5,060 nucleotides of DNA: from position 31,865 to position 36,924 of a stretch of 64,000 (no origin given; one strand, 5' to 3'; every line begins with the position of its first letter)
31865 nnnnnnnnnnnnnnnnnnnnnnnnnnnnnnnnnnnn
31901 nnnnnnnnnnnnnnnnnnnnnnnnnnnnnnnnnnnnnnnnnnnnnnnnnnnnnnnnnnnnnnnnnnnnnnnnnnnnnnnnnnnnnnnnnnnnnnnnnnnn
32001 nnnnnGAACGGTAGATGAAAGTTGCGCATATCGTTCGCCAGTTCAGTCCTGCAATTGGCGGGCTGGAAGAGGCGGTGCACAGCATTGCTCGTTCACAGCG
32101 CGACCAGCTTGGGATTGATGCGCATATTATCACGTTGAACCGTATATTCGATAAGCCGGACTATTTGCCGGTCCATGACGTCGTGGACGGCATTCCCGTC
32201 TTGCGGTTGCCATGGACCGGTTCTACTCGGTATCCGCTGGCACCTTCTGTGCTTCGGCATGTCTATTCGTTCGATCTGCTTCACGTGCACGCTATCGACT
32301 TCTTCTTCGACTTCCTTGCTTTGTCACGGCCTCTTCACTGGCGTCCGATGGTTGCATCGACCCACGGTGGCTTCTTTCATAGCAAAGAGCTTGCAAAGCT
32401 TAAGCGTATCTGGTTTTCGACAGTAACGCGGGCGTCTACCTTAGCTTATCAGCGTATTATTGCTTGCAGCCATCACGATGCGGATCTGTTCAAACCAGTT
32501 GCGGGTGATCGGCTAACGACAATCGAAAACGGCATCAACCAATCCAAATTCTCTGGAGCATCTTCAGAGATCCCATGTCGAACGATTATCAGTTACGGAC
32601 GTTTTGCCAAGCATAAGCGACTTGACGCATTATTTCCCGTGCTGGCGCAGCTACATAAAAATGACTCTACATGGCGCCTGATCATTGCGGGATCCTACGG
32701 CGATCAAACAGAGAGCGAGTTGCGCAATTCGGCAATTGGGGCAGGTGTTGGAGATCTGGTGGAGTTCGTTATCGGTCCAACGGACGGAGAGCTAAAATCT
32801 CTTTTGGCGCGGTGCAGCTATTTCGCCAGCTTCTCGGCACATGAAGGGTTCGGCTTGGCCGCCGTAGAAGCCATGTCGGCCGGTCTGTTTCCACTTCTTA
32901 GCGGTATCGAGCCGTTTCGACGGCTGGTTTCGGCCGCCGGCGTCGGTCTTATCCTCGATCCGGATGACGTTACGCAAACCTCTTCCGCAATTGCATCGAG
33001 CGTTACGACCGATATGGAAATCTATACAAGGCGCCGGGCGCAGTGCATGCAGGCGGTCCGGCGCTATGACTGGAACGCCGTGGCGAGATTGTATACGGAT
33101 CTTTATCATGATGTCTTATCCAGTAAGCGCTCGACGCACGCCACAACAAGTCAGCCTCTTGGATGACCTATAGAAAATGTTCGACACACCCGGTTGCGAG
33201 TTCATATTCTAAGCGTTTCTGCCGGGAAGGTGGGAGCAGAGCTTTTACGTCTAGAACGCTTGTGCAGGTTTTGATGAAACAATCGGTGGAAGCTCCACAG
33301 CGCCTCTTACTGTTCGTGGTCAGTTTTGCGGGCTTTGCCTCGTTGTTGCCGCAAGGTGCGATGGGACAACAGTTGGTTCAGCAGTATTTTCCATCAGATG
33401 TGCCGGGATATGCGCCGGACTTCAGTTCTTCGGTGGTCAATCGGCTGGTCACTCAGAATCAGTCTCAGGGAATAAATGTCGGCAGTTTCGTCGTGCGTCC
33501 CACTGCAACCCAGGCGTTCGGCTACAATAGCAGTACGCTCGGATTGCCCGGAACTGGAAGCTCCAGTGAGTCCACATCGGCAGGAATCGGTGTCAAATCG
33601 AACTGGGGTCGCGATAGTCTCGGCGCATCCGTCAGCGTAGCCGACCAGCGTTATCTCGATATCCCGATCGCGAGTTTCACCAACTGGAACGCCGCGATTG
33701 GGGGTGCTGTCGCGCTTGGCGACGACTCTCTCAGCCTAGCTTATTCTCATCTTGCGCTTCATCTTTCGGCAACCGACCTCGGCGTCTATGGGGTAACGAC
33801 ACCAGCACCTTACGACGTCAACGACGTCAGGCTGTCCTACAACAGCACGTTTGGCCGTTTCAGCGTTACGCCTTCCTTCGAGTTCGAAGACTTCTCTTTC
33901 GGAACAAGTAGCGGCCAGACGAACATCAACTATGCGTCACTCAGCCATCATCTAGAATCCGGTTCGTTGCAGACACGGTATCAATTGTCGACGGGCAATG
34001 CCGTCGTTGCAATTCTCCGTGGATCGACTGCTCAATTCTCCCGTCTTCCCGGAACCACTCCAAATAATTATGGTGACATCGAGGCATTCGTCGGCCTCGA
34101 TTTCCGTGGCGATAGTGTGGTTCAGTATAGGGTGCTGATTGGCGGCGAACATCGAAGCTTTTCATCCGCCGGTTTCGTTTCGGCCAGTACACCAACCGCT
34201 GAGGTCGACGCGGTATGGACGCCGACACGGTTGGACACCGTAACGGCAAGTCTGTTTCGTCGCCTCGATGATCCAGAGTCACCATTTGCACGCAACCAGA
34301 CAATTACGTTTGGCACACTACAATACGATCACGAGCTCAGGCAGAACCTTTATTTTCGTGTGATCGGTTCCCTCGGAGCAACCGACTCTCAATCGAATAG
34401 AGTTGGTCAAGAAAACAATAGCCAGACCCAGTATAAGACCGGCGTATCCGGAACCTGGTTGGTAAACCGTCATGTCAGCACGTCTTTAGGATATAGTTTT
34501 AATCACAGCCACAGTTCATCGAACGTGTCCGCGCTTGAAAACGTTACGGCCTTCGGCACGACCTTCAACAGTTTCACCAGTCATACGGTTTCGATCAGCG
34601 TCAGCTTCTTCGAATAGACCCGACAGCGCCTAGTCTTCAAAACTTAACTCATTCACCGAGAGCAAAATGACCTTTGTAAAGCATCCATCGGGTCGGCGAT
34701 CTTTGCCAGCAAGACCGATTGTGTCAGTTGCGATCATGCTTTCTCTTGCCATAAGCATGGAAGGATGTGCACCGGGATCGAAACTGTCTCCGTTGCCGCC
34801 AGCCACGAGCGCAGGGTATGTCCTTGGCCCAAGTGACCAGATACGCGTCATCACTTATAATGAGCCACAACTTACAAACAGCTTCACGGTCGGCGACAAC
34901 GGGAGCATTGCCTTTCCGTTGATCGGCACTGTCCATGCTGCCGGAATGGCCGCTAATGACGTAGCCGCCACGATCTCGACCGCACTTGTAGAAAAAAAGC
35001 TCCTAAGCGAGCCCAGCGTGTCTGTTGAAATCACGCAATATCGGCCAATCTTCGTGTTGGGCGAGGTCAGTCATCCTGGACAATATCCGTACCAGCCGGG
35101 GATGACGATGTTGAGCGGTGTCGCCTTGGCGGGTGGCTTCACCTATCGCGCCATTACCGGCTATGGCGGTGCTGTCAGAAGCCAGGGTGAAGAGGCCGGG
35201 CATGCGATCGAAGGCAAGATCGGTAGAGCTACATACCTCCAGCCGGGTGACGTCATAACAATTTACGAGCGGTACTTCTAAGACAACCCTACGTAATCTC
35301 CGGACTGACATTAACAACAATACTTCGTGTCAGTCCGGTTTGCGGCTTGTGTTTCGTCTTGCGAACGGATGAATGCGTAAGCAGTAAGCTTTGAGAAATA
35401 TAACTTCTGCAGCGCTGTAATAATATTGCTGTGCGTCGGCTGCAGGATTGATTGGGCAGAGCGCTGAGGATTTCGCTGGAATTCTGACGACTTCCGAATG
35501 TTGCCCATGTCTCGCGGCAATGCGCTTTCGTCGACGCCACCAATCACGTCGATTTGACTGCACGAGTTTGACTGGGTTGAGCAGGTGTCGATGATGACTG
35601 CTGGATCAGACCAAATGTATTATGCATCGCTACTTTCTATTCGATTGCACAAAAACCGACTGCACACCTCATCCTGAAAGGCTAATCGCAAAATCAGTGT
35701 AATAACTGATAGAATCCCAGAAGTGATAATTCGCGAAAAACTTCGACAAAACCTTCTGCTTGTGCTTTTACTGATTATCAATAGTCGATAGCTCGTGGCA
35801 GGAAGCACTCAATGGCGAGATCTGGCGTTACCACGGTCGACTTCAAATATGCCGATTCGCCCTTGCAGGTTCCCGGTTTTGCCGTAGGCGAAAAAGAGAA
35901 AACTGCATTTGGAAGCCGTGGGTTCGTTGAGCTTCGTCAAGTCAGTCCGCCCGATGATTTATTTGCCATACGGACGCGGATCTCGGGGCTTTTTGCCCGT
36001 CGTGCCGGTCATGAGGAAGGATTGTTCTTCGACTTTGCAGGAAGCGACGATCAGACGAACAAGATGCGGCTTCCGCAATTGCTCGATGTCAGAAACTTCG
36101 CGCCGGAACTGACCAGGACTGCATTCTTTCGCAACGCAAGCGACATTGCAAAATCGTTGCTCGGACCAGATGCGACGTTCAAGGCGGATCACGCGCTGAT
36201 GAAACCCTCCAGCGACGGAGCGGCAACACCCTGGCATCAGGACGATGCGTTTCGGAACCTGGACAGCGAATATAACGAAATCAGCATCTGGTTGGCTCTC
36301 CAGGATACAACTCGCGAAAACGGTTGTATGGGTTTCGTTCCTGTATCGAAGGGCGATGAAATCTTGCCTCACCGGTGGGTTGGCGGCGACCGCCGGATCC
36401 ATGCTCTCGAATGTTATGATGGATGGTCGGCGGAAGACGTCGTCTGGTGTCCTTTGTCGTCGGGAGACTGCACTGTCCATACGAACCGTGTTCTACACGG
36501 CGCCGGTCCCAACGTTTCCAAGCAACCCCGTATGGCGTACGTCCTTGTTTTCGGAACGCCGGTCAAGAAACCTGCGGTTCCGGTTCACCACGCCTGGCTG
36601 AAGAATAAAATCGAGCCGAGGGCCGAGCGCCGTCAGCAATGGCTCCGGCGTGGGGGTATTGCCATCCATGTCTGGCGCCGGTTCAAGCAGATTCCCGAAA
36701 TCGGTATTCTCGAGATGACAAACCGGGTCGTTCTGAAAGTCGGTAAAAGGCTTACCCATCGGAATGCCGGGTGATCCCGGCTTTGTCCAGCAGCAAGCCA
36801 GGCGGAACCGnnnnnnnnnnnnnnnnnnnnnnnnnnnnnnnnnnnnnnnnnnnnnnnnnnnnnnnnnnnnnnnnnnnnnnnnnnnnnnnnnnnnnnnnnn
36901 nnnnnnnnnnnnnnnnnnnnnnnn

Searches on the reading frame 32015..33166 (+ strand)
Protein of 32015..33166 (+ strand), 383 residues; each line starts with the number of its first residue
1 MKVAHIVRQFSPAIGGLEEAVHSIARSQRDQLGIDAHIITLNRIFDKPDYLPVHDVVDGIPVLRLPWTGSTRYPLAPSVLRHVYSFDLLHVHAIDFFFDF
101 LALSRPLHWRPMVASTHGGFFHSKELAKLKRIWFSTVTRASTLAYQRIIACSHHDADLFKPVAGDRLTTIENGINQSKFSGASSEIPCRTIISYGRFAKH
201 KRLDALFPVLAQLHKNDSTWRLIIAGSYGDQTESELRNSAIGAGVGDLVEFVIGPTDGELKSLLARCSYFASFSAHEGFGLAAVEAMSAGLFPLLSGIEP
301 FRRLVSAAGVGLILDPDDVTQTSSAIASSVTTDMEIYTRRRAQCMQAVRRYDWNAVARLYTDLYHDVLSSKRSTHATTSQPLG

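Call 58: search_protein_families(library=pfam, proteins=[window:32015-33166:+])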
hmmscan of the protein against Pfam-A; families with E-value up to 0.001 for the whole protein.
window:32015-33166:+ (383 aa): 5 families
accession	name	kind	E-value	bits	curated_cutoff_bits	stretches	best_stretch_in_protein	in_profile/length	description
PF00534.26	Glycos_transf_1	-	1.4e-22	80.5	26.4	1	190-331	17-157/172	Glycosyl transferases group 1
PF13439.12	Glyco_transf_4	-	2.7e-15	57.2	28.5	1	14-176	1-168/170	Glycosyltransferase Family 4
PF13692.12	Glyco_trans_1_4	-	2.8e-15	57.2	27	1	189-327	2-137/142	Glycosyl transferases group 1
PF13579.12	Glyco_trans_4_4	-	6.1e-09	36.9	29.7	1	15-173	1-158/158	Glycosyl transferase 4-like domain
PF20706.3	GT4-conflict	-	4e-07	29.8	26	1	189-295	198-309/385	Family 4 Glycosyltransferase in conflict systems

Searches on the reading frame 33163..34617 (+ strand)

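Call 58: search_protein_families(library=pfam, proteins=[window:33163-34617:+])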
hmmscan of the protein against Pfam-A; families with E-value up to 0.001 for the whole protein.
window:33163-34617:+ (484 aa): 1 family
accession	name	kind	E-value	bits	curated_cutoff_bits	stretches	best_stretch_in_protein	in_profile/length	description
PF10082.15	BBP2_2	-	2.2e-23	83.2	23.7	1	101-456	5-364/378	Putative beta-barrel porin 2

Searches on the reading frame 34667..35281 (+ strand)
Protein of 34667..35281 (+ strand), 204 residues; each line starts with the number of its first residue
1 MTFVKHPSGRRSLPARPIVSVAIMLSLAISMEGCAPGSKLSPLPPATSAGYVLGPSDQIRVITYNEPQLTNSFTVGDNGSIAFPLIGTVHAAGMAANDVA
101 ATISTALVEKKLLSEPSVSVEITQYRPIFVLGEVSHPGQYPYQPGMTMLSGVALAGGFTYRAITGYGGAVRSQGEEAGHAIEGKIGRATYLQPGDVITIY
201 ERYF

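Call 58: search_protein_families(library=pfam, proteins=[window:34667-35281:+])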
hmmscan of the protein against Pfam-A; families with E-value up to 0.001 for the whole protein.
window:34667-35281:+ (204 aa): 3 families
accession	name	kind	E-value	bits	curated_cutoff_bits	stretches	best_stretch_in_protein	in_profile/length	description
PF02563.21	Poly_export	-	1.6e-21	76.7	28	1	46-122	2-76/77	Polysaccharide biosynthesis/export protein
PF10531.15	SLBB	-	3.6e-08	33.6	27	1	128-162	2-36/55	SLBB domain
PF22461.2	SLBB_2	-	0.00059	20.3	27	0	128-198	3-78/79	SLBB domain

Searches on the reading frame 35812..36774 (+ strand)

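Call 58: search_protein_families(library=pfam, proteins=[window:35812-36774:+])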
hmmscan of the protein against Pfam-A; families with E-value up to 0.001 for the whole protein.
window:35812-36774:+ (320 aa): 1 family
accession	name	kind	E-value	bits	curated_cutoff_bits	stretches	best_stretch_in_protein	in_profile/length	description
PF05721.19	PhyH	-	1.3e-27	97.9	22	1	36-242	4-213/213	Phytanoyl-CoA dioxygenase (PhyH)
